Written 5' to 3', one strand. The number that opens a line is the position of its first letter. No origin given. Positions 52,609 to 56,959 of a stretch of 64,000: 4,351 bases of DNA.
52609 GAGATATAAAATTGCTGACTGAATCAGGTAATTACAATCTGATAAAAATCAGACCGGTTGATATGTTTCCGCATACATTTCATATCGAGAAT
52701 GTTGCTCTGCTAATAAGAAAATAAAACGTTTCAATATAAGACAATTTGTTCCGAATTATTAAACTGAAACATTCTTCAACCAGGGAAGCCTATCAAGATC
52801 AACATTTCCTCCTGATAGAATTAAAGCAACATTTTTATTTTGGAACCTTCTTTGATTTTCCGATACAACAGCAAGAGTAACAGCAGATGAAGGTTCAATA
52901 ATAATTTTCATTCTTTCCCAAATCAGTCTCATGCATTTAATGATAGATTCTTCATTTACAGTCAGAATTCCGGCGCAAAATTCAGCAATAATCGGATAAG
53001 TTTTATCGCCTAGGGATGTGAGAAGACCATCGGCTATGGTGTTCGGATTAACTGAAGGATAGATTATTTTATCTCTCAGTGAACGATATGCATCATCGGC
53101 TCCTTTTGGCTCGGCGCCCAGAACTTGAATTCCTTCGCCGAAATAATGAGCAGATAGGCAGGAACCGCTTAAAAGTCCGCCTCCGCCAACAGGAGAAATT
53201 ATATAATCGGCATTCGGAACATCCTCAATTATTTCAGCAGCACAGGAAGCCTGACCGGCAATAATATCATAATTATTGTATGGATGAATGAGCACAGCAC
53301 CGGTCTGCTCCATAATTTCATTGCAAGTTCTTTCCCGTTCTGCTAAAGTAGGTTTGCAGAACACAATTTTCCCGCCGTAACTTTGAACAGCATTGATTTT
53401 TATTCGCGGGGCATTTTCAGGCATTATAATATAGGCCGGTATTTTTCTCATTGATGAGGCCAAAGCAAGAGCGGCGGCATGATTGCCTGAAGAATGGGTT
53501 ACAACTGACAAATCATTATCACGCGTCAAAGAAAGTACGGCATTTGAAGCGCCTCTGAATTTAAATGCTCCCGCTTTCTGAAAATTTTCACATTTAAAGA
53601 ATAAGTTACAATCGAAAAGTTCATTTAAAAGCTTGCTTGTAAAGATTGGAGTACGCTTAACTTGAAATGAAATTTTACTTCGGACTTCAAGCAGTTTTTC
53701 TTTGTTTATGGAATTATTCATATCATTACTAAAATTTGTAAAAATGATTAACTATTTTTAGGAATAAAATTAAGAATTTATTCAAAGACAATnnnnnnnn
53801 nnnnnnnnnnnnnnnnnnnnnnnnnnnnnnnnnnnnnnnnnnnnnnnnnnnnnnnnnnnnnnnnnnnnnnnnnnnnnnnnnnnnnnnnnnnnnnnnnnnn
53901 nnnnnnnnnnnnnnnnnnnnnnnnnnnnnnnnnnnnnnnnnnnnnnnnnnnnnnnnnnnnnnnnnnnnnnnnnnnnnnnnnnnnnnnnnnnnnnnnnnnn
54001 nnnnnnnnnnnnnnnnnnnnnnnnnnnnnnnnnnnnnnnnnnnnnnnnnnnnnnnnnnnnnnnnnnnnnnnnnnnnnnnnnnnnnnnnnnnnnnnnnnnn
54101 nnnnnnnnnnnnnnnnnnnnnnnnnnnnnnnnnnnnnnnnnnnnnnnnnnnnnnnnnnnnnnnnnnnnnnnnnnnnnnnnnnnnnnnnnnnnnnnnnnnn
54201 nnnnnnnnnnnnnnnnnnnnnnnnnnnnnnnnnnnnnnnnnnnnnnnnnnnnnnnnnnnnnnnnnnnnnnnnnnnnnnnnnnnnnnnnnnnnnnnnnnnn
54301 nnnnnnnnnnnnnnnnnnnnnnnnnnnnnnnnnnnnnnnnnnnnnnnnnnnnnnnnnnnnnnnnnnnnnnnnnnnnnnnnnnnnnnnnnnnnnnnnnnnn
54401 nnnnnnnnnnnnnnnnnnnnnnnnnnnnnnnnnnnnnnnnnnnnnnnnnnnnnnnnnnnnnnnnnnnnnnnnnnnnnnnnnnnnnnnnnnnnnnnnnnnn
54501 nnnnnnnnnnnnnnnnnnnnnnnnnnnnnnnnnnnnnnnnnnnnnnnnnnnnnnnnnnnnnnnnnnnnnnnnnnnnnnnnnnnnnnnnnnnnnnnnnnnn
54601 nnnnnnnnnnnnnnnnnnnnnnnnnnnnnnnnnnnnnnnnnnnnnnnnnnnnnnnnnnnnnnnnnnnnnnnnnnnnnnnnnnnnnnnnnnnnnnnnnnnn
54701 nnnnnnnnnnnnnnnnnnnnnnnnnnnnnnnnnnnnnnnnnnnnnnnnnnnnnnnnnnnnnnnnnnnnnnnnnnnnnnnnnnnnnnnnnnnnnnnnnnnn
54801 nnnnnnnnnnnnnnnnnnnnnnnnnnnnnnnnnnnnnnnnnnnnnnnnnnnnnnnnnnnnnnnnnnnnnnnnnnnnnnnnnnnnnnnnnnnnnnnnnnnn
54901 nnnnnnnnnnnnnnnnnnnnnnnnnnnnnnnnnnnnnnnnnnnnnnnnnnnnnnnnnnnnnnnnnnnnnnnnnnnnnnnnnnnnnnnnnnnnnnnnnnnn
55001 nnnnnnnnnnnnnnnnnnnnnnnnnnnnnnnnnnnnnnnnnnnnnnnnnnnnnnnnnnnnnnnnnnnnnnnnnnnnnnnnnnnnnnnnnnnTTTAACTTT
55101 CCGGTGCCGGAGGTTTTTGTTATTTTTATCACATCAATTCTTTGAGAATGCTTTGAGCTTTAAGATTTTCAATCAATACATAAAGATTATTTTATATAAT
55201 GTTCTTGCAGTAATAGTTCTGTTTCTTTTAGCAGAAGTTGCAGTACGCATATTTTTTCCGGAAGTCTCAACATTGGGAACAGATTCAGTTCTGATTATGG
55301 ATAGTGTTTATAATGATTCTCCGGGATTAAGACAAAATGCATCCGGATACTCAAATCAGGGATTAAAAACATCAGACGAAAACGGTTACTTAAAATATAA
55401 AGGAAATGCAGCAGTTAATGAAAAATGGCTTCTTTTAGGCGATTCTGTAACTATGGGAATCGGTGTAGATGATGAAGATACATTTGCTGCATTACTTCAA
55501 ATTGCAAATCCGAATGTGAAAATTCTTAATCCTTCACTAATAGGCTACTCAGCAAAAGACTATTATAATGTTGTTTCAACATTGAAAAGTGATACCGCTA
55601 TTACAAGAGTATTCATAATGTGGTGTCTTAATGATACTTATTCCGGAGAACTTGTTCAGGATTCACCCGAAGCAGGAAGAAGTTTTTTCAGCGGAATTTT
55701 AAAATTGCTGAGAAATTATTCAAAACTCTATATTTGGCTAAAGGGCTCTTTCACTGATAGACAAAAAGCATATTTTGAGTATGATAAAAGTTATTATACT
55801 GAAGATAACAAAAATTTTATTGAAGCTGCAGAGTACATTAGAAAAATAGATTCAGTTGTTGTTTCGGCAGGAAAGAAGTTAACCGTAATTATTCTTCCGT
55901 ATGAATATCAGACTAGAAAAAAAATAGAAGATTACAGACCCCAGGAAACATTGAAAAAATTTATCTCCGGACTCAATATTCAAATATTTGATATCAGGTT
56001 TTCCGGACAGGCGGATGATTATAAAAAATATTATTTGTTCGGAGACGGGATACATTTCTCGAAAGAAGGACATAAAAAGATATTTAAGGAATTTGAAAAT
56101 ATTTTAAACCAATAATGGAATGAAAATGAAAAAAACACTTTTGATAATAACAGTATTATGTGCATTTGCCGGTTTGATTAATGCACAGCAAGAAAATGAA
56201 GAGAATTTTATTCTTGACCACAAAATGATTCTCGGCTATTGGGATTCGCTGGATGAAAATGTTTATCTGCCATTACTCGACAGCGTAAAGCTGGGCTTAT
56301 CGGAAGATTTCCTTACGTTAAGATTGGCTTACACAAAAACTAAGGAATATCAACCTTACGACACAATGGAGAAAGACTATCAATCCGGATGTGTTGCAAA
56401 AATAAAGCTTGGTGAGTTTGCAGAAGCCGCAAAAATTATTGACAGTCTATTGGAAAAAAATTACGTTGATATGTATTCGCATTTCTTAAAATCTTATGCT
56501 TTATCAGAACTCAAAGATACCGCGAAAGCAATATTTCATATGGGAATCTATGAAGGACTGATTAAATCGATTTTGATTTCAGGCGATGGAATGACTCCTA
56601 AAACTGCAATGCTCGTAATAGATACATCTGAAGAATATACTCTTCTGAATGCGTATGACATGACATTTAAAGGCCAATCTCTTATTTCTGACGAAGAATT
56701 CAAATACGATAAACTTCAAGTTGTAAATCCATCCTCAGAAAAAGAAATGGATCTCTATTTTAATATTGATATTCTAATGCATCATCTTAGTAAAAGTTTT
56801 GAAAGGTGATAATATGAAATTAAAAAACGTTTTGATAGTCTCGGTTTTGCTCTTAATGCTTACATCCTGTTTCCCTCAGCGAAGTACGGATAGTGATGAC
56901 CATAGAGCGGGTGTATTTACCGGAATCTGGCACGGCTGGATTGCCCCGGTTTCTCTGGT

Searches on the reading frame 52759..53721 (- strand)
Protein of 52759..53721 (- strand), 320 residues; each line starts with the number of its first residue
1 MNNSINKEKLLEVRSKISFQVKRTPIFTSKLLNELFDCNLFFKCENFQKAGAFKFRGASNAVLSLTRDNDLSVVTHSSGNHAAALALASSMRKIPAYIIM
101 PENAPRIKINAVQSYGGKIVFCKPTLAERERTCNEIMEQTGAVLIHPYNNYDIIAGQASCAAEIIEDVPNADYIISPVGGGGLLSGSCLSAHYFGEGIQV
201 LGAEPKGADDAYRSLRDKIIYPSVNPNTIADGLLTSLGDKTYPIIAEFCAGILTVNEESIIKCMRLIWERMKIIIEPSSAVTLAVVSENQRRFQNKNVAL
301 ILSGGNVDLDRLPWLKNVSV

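Call 53: search_protein_families(library=pfam, proteins=[window:52759-53721:-], max_evalue=0.001)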
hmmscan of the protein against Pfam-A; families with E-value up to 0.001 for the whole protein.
window:52759-53721:- (320 aa): 1 family
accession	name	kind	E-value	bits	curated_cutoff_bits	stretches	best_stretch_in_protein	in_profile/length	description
PF00291.31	PALP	-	3.6e-74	250.2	35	1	17-304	1-295/295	Pyridoxal-phosphate dependent enzyme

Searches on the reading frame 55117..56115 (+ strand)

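Call 53: search_protein_families(library=pfam, proteins=[window:55117-56115:+], max_evalue=0.001)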
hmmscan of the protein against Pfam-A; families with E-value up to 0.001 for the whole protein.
window:55117-56115:+ (332 aa): 2 families
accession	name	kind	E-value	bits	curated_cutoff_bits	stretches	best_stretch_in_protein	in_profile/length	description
PF13472.12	Lipase_GDSL_2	-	6.6e-07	30.4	32.9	1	107-320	2-177/178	GDSL-like Lipase/Acylhydrolase family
PF00657.28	Lipase_GDSL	-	7.4e-06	26.7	23.6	1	106-326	3-208/208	GDSL-like Lipase/Acylhydrolase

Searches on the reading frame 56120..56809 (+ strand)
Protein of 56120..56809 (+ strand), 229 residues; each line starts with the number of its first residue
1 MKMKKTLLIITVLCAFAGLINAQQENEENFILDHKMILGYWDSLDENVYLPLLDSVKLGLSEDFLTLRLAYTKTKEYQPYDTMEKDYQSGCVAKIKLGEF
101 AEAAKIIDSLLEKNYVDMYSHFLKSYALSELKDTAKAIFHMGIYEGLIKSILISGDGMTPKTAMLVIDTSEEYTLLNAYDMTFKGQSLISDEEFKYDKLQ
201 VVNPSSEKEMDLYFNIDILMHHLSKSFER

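Call 53: search_protein_families(library=pfam, proteins=[window:56120-56809:+], max_evalue=0.001)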
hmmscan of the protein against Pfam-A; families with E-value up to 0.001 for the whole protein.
window:56120-56809:+ (229 aa): 1 family
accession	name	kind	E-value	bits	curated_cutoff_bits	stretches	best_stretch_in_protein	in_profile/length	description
PF16266.10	DUF4919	-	5.2e-16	59.5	29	1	62-215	31-186/186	Domain of unknown function (DUF4919)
